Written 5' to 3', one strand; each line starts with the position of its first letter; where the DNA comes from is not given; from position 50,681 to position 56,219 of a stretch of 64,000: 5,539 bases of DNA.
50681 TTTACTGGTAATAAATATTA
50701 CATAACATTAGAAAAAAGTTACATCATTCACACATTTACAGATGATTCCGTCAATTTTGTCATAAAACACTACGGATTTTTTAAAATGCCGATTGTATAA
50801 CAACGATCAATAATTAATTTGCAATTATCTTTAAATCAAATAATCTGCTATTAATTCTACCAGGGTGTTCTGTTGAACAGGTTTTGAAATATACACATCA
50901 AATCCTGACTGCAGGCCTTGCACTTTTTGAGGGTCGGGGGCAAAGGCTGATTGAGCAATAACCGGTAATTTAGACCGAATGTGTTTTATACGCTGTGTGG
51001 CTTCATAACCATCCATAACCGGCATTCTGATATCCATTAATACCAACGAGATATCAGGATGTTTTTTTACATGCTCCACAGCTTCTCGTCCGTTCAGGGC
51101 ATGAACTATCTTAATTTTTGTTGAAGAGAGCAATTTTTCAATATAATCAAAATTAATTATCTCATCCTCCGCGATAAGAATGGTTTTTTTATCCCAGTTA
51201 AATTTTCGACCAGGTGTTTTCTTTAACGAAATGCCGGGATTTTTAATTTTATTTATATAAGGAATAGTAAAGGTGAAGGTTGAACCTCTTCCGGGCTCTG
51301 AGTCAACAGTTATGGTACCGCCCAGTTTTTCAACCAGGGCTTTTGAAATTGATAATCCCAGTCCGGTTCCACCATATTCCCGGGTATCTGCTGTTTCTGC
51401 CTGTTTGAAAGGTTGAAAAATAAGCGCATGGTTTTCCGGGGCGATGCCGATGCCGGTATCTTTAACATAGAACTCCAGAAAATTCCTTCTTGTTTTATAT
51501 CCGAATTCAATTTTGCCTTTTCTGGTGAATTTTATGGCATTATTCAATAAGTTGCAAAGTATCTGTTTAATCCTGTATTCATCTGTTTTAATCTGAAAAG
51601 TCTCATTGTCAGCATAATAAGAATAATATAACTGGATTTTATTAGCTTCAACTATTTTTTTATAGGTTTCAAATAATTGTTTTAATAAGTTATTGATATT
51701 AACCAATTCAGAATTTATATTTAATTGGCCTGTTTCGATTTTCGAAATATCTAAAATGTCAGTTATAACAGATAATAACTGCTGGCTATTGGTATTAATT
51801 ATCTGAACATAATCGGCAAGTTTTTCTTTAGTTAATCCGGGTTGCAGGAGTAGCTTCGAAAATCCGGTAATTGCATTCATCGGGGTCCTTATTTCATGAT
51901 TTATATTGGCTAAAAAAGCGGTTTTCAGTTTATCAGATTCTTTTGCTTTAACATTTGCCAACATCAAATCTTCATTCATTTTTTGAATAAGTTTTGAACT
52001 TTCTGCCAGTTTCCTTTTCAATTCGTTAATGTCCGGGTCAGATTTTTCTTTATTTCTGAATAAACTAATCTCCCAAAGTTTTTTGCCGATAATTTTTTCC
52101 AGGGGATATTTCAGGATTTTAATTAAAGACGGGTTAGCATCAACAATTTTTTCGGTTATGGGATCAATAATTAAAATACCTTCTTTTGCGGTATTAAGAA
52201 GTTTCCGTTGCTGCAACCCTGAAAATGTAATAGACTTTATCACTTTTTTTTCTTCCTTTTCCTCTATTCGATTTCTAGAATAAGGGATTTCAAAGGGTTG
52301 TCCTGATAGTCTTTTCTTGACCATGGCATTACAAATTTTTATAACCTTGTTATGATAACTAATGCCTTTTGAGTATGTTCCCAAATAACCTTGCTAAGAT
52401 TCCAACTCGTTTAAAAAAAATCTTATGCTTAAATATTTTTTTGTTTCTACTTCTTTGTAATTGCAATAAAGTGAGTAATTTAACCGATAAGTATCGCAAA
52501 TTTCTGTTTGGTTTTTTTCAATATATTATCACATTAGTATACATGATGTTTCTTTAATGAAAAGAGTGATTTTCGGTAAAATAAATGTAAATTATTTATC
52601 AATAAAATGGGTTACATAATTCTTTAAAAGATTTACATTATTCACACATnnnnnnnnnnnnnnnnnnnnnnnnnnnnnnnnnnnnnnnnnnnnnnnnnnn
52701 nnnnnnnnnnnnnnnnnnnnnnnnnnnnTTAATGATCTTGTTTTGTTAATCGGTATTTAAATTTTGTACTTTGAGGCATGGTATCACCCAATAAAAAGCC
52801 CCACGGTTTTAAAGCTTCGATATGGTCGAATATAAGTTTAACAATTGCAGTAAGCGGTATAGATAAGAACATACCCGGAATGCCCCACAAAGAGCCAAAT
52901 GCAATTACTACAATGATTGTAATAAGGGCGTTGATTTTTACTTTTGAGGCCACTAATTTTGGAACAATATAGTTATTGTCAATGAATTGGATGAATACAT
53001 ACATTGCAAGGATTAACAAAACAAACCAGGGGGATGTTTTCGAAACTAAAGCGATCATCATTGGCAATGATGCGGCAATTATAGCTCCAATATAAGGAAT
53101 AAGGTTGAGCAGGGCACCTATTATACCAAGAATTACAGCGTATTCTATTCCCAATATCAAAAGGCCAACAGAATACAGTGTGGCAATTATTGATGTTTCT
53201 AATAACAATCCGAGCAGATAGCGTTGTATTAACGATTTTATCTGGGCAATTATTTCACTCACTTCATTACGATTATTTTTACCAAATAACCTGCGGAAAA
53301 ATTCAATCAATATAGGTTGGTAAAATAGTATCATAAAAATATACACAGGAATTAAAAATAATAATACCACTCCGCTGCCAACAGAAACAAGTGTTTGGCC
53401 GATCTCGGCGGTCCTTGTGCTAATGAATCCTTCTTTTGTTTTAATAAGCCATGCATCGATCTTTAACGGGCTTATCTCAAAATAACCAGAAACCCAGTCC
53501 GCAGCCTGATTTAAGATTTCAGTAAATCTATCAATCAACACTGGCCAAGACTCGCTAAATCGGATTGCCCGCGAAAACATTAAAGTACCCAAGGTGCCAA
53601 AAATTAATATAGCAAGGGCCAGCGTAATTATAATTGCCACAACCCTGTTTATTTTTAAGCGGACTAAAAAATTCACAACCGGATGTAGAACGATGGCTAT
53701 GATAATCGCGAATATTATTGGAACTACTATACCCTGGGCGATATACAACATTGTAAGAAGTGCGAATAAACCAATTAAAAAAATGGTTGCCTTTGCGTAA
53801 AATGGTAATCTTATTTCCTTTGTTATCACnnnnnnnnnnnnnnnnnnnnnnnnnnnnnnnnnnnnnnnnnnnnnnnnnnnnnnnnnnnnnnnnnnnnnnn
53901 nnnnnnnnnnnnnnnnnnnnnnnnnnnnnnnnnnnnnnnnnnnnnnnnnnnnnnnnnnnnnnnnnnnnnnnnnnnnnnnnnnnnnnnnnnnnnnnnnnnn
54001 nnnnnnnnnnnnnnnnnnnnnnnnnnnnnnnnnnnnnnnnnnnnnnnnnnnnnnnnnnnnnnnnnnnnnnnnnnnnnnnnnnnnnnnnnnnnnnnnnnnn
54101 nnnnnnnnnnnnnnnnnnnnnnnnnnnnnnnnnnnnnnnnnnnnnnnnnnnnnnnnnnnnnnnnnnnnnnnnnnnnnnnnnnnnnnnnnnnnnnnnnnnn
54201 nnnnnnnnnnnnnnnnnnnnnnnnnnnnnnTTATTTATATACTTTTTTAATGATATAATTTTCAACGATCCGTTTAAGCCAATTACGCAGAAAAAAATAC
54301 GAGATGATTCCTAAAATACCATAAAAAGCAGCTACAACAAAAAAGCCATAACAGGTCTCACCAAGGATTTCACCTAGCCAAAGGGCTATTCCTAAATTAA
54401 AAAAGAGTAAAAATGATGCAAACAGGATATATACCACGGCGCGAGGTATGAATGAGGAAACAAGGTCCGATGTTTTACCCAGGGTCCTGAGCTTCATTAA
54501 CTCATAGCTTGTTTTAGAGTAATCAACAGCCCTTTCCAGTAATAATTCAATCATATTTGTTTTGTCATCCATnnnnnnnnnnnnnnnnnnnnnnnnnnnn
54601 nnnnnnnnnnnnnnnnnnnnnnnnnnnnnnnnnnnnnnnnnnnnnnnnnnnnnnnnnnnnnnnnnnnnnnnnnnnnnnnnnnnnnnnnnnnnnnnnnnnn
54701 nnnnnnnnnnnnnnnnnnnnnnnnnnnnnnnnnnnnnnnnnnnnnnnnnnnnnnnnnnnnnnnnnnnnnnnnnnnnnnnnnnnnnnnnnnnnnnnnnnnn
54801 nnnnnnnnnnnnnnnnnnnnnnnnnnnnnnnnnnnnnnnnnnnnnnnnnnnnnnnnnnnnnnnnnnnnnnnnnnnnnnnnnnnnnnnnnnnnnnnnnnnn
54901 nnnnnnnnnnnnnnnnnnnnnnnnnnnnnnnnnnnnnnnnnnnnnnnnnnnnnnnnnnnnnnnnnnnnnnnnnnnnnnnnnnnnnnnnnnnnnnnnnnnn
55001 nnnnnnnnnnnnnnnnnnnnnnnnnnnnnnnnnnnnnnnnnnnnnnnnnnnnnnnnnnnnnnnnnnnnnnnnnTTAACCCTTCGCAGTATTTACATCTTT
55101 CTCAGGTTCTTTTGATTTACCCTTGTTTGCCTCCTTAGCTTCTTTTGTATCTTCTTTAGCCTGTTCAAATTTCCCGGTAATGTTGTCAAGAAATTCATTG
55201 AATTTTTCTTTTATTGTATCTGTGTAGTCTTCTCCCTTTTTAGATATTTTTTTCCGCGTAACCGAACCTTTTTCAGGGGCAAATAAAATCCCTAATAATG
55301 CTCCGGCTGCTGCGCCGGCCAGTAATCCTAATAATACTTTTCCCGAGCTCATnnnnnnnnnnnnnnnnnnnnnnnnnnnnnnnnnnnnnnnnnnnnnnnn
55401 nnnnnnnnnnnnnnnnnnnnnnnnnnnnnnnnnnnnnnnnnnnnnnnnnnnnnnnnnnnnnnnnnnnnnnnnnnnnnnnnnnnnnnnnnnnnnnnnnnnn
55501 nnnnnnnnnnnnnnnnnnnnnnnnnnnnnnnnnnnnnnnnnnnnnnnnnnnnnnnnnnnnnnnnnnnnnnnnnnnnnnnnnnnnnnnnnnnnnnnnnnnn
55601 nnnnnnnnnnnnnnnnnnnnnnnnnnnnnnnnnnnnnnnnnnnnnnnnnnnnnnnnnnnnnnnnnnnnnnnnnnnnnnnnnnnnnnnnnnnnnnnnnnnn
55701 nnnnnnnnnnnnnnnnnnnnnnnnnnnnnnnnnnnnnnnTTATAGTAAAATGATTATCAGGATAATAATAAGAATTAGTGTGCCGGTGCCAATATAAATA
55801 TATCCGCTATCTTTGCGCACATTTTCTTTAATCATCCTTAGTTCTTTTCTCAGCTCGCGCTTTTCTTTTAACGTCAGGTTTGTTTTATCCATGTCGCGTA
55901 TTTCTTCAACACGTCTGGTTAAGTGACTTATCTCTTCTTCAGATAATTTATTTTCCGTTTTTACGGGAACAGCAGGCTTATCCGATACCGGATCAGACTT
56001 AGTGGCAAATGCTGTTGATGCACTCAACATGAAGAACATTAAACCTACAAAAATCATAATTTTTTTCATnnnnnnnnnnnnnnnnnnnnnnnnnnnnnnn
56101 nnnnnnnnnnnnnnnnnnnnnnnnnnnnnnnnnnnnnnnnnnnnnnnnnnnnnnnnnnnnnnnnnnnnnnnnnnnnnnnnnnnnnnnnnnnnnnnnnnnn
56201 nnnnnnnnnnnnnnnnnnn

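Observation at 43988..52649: Signalling hub in which every regulator gene carries its own copy of the motif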

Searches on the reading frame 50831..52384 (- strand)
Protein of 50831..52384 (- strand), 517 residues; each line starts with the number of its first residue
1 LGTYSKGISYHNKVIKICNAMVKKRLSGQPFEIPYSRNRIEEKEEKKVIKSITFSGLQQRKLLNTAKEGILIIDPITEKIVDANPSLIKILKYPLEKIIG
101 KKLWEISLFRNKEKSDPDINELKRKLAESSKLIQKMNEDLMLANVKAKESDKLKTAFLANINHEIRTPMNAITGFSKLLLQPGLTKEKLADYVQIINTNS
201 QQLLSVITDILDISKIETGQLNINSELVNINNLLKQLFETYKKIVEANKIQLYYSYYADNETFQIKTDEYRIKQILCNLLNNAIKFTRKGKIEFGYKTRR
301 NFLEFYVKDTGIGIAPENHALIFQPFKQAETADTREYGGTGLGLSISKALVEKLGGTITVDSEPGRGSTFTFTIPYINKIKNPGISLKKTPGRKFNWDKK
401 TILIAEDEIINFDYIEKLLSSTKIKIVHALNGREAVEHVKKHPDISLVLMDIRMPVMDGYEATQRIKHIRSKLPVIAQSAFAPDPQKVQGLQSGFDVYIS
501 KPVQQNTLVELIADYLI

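Call 10: search_protein_families(library=pfam, proteins=[window:50831-52384:-], max_evalue=0.01)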
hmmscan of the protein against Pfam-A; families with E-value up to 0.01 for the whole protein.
window:50831-52384:- (517 aa): 8 families
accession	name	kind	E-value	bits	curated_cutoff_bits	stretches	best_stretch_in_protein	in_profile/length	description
PF02518.31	HATPase_c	-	1.1e-30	106.7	26.4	1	268-376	2-109/111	Histidine kinase-, DNA gyrase B-, and HSP90-like ATPase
PF00072.30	Response_reg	-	8e-24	84.4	30.2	1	402-512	1-110/111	Response regulator receiver domain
PF00512.31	HisKA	-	5.3e-18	65.3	26.9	1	154-219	2-66/66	His Kinase A (phospho-acceptor) domain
PF13188.13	PAS_8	-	1.2e-05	25.4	21.8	1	59-109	3-47/65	PAS domain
PF13426.13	PAS_9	-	3.7e-05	24.4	27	1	68-128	2-54/103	PAS domain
PF00989.32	PAS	-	0.001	19.5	22.6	1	60-103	4-46/113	PAS fold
PF13589.12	HATPase_c_3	-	0.0026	18.2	25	1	271-377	2-108/137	Histidine kinase-, DNA gyrase B-, and HSP90-like ATPase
PF14501.12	HATPase_c_5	-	0.0036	17.6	22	0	272-363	6-91/102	GHKL domain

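Call 20: search_protein_families(library=ncbifam, proteins=[window:50831-52384:-], max_evalue=0.001)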
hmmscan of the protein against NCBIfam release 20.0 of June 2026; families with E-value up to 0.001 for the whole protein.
window:50831-52384:- (517 aa): 145 families (the best 25 are shown)
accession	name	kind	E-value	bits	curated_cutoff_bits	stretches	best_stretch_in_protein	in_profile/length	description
TIGR02956.1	TMAO_torS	equivalog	1.2e-89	301.7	676.5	1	110-516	420-820/967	TMAO reductase system sensor histidine kinase/response regulator TorS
NF041947.1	LuxQ_Vibrio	equivalog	3.2e-83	280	1200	1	141-515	459-838/843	quorum-sensing autoinducer 2 sensor kinase/phosphatase LuxQ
NF008318.0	PRK11107.1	equivalog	6.3e-81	272.7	890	2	118-376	257-518/920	two-component sensor histidine kinase BarA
NF038297.2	hybrid_HK_HrmK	equivalog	1e-79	268.8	725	1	131-515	212-607/607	hybrid histidine kinase/response regulator HrmK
NF011874.0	PRK15347.1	equivalog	7.6e-76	255.9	852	2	133-383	377-620/921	two component system sensor kinase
NF008099.0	PRK10841.1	equivalog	5.2e-73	246.2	920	2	135-379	451-693/949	two-component system sensor histidine kinase RcsC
NF045901.1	HisKinLetSLeg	equivalog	3.6e-66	223.8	1650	2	125-375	264-517/906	two-component system sensor histidine kinase LetS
NF008302.0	PRK11091.1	equivalog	4.5e-66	223.5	838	1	149-515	278-642/779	aerobic respiration two-component sensor histidine kinase ArcB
NF046044.1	PnpS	equivalog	8.8e-65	219.2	400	1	146-375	162-390/390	two-component system histidine kinase PnpS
NF008543.0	PRK11466.1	equivalog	6e-60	203.1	982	1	141-516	431-798/914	TMAO reductase system sensor histidine kinase/response regulator TorS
NF047874.1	MASE3_PAS_HK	subfamily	6.8e-57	193.6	560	1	133-387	381-635/655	MASE3 domain-containing sensor histidine kinase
NF041832.1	near_NosP_CTERM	subfamily_domain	3.3e-54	184.4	400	1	152-509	5-363/370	NahK/ErcS family hybrid sensor histidine kinase/response regulator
NF007420.1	PRK09959.1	equivalog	7.3e-52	176.2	1995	1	140-508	698-1066/1197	acid-sensing system histidine kinase EvgS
NF033092.0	HK_WalK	equivalog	1e-51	176.3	725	1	149-376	367-594/594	cell wall metabolism sensor histidine kinase WalK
NF047465.1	hybrid_HK_LvrA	exception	1.4e-51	175.5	1200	2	141-378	189-424/819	hybrid histidine kinase/response regulator LvrA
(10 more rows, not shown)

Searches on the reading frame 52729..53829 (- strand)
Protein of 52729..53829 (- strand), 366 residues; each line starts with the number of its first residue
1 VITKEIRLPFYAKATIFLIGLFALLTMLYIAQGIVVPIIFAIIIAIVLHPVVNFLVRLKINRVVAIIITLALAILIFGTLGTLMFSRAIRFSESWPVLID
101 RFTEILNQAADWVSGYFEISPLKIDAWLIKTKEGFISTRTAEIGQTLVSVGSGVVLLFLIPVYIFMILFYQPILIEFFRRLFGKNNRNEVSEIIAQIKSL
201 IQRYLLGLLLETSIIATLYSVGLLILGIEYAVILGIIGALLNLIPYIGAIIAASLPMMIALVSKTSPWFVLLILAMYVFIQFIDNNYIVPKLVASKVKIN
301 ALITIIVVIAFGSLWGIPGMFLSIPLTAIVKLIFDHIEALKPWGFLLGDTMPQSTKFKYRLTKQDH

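Call 10: search_protein_families(library=pfam, proteins=[window:52729-53829:-], max_evalue=0.01)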
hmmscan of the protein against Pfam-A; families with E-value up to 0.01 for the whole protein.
window:52729-53829:- (366 aa): 1 family
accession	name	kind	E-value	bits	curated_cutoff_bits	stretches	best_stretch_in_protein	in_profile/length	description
PF01594.21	AI-2E_transport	-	2.5e-52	178.6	34.3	1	16-337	3-326/327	AI-2E family transporter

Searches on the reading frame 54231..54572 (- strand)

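Call 29: search_protein_families(library=pfam, proteins=[window:54231-54572:-], max_evalue=0.001)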
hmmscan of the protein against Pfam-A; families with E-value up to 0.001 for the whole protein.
window:54231-54572:- (113 aa): 1 family
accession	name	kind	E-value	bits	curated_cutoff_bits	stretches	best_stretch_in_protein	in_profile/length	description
PF07332.16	Phage_holin_3_6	-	5.5e-05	23.6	28.4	1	45-102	43-97/116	Putative Actinobacterial Holin-X, holin superfamily III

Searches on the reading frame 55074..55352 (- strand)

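Call 13: search_protein_families(library=pfam, proteins=[window:55074-55352:-], max_evalue=0.001)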
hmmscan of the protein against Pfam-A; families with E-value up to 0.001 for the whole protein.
window:55074-55352:- (92 aa): 1 family
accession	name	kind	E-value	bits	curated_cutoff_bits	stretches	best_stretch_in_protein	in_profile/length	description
PF12732.12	YtxH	-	2.6e-19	69.9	37.5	1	7-70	1-71/71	YtxH-like protein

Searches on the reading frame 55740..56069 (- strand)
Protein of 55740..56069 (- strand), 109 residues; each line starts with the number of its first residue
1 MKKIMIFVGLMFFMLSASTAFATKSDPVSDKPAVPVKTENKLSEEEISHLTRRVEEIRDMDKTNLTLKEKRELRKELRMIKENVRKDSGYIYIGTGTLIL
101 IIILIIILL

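Call 13: search_protein_families(library=pfam, proteins=[window:55740-56069:-], max_evalue=0.001)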
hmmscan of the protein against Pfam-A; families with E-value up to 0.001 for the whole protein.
window:55740-56069:- (109 aa): 1 family
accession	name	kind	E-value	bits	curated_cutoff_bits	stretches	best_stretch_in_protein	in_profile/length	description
PF19788.4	DUF6272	-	0.00044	20.4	26.6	1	34-76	56-98/134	Family of unknown function (DUF6272)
